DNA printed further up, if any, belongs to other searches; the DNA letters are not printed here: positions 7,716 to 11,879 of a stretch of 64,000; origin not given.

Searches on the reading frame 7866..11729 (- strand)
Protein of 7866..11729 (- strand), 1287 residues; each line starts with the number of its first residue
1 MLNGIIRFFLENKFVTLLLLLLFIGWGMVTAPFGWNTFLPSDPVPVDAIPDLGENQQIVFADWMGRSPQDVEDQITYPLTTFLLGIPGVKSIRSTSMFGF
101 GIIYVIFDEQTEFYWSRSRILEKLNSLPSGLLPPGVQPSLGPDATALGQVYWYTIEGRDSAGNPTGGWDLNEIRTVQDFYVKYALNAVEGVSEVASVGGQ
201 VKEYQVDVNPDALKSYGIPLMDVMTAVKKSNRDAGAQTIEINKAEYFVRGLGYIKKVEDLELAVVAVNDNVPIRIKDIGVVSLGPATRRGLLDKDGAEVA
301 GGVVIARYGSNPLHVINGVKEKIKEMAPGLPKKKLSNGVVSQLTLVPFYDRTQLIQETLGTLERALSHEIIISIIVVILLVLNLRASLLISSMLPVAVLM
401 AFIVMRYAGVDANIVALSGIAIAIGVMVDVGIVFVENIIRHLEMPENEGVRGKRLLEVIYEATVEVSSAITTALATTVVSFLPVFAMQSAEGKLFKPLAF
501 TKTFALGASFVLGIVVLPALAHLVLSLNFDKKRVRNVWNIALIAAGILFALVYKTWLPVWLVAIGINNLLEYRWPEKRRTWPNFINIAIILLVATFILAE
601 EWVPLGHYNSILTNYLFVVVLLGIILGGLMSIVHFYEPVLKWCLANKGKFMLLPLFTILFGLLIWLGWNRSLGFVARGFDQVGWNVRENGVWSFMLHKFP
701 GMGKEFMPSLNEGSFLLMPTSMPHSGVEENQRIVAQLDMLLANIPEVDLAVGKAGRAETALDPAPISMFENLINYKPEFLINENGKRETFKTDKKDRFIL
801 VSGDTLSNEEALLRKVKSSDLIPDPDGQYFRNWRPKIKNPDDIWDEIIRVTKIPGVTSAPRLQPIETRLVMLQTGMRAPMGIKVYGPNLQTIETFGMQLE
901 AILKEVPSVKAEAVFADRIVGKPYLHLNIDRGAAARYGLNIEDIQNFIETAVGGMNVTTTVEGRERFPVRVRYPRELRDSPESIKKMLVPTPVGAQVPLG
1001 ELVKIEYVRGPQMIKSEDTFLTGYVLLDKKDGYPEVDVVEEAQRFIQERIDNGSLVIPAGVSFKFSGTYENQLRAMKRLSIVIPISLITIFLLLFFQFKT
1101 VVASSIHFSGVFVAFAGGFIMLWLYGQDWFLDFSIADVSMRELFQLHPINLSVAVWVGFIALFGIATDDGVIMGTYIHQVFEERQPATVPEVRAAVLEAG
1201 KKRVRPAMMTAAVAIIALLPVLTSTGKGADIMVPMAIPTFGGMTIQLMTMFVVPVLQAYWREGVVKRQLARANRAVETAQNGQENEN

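Call 69: search_protein_families(library=pfam, proteins=[window:7866-11729:-], max_evalue=0.00001)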
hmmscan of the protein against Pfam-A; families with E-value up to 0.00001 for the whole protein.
window:7866-11729:- (1287 aa): 1 family
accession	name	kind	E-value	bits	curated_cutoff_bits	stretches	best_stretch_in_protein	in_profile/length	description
PF00873.25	ACR_tran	-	8.4e-170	567.1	28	3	5-530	1-495/1021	AcrB/AcrD/AcrF family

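Call 77: search_protein_families(library=ncbifam, proteins=[window:7866-11729:-], max_evalue=1e-10)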
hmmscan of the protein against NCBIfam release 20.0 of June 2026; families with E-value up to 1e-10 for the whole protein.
window:7866-11729:- (1287 aa): 11 families
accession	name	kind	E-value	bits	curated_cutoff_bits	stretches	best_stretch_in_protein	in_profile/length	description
TIGR00914.1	2A0601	subfamily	1.4e-235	784.6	701.45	3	1-534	1-516/1051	CusA/CzcA family heavy metal efflux RND transporter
NF033617.1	RND_permease_2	subfamily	6.3e-96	322.4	1250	2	44-535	29-498/1009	multidrug efflux RND transporter permease subunit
NF000282.2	RND_permease_1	subfamily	3.3e-70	237.2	1250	2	44-531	29-502/1029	multidrug efflux RND transporter permease subunit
TIGR00915.1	2A0602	subfamily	3.7e-65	220.4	940.35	2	44-526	30-498/1050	efflux RND transporter permease subunit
NF007905.0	PRK10614.1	equivalog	1.6e-52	178.4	1774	2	44-533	32-498/1025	multidrug efflux RND transporter permease subunit MdtC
NF007133.0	PRK09579.1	equivalog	2.1e-47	161.4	1763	2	57-518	45-482/1017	multidrug efflux RND transporter permease subunit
NF007798.0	PRK10503.1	equivalog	1.9e-45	154.9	1584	2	44-535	41-509/1040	MdtB/MuxB family multidrug efflux RND transporter permease subunit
NF007131.0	PRK09577.1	equivalog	3.4e-34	117.8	1768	2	44-525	30-496/1045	multidrug efflux RND transporter permease subunit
NF000037.1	RND_perm_OqxB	exception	1.2e-33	116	2200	1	44-533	32-507/1050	multidrug efflux RND transporter permease subunit OqxB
NF007842.1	PRK10555.1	equivalog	1.4e-31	109.2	1854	2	44-525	30-497/1036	multidrug efflux RND transporter permease AcrD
NF011706.2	PRK15127.1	equivalog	2.4e-31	108.5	2150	2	172-525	153-497/1049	multidrug efflux RND transporter permease subunit AcrB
